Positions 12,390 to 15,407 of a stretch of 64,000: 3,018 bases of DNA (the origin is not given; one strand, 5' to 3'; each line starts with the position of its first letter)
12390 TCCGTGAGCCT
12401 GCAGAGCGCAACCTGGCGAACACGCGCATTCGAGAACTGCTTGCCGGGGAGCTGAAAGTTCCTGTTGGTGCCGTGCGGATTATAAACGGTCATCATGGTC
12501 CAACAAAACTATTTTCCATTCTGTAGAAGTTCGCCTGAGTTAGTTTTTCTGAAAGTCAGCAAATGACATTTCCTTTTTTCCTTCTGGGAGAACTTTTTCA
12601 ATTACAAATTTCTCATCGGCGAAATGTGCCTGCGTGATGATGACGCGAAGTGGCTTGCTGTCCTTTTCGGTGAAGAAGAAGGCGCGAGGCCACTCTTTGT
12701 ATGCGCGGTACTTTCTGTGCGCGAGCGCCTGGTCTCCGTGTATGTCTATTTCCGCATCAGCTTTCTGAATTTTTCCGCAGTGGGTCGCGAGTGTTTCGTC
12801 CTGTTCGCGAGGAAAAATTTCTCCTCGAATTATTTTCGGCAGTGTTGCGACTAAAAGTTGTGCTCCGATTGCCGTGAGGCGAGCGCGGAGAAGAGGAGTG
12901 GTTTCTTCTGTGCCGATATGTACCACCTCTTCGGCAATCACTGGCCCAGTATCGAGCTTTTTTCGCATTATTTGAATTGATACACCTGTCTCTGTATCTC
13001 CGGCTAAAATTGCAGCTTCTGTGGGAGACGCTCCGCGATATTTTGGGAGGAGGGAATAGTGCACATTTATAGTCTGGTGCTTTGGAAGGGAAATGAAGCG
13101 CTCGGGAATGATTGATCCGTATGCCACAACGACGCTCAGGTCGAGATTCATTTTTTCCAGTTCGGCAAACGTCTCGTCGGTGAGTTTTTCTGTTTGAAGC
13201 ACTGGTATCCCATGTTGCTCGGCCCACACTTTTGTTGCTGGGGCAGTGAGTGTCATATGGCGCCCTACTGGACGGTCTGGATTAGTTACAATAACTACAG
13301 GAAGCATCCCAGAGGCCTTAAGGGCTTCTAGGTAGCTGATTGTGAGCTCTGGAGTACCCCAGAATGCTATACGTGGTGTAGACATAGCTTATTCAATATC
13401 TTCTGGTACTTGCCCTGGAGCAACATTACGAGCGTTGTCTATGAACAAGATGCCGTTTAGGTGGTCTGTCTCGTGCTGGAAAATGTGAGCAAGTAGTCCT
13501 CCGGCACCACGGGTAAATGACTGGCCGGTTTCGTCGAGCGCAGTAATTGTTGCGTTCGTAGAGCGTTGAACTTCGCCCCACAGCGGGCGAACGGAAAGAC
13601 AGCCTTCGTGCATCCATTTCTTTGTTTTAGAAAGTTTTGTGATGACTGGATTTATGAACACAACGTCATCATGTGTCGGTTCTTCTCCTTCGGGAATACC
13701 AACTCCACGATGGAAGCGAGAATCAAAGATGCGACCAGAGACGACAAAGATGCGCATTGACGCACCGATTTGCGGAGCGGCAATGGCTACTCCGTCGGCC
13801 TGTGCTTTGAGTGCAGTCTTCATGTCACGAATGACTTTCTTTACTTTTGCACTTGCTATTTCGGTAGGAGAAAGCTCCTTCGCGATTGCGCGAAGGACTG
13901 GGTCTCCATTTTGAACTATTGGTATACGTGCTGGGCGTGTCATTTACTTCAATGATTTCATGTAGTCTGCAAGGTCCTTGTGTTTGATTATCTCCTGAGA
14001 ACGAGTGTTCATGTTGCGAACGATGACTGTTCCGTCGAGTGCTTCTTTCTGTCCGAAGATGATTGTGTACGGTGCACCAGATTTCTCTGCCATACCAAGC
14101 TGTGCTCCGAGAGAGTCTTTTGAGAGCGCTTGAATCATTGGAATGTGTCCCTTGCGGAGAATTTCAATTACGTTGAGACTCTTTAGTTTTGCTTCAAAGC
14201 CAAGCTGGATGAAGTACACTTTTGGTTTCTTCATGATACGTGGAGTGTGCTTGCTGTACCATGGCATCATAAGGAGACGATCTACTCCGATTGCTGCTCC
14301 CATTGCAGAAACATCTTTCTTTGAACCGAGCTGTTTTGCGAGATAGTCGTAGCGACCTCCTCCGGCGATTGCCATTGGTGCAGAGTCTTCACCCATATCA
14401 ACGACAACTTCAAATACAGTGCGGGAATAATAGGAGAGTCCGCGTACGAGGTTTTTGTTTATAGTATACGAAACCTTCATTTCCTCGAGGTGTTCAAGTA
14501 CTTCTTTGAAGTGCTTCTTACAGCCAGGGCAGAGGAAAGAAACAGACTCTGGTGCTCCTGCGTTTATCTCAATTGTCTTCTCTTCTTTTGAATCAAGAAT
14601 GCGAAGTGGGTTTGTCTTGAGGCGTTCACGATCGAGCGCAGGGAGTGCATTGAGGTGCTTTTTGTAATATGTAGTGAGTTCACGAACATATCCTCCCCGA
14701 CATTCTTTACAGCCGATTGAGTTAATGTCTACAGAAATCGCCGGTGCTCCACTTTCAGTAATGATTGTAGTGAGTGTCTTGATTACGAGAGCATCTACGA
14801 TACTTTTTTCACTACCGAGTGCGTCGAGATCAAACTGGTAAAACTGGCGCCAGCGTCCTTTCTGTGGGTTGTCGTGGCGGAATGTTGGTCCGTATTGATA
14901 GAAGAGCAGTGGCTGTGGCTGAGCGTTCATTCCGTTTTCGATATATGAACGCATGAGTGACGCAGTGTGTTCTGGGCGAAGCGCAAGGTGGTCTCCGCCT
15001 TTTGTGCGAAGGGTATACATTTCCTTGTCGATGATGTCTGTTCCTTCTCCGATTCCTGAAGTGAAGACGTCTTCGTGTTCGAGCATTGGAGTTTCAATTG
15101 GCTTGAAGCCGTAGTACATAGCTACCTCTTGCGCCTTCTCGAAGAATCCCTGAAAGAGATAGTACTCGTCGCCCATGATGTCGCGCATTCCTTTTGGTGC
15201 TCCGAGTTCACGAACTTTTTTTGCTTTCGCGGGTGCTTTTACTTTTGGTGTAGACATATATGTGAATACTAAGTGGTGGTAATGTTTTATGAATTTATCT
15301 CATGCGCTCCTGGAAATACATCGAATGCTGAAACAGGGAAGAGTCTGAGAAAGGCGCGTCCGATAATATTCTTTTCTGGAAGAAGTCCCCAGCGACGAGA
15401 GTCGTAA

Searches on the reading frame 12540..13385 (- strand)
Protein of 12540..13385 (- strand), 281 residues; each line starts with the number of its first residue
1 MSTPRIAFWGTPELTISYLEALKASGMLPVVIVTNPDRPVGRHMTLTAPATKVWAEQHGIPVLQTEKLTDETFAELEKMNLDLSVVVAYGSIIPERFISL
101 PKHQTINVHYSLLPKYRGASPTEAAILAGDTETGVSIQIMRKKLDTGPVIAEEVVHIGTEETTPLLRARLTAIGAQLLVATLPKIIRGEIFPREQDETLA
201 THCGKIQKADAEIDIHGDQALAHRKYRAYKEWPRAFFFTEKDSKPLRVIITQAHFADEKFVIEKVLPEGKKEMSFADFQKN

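Call 8: search_protein_families(library=pfam, proteins=[window:12540-13385:-], max_evalue=0.001)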
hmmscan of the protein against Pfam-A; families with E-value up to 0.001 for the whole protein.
window:12540-13385:- (281 aa): 2 families
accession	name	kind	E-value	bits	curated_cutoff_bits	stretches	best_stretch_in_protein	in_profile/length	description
PF00551.24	Formyl_trans_N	-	2.1e-34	119.3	26.1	1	6-181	3-180/181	Formyl transferase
PF02911.23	Formyl_trans_C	-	3.1e-06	27.7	21.1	1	205-251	1-45/100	Formyl transferase, C-terminal domain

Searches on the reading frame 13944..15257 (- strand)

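Call 8: search_protein_families(library=pfam, proteins=[window:13944-15257:-], max_evalue=0.001)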
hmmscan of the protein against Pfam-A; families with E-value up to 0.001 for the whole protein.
window:13944-15257:- (437 aa): 3 families
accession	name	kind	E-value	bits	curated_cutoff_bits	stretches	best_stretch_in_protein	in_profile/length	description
PF13393.11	tRNA-synt_His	-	3.3e-30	105.8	25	1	23-328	1-308/308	Histidyl-tRNA synthetase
PF00587.30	tRNA-synt_2b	-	1.2e-12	48.7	29.3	1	81-330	1-173/179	tRNA synthetase class II core domain (G, H, P, S and T)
PF03129.25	HGTP_anticodon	-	1.9e-10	41.2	21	1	347-435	2-93/94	Anticodon binding domain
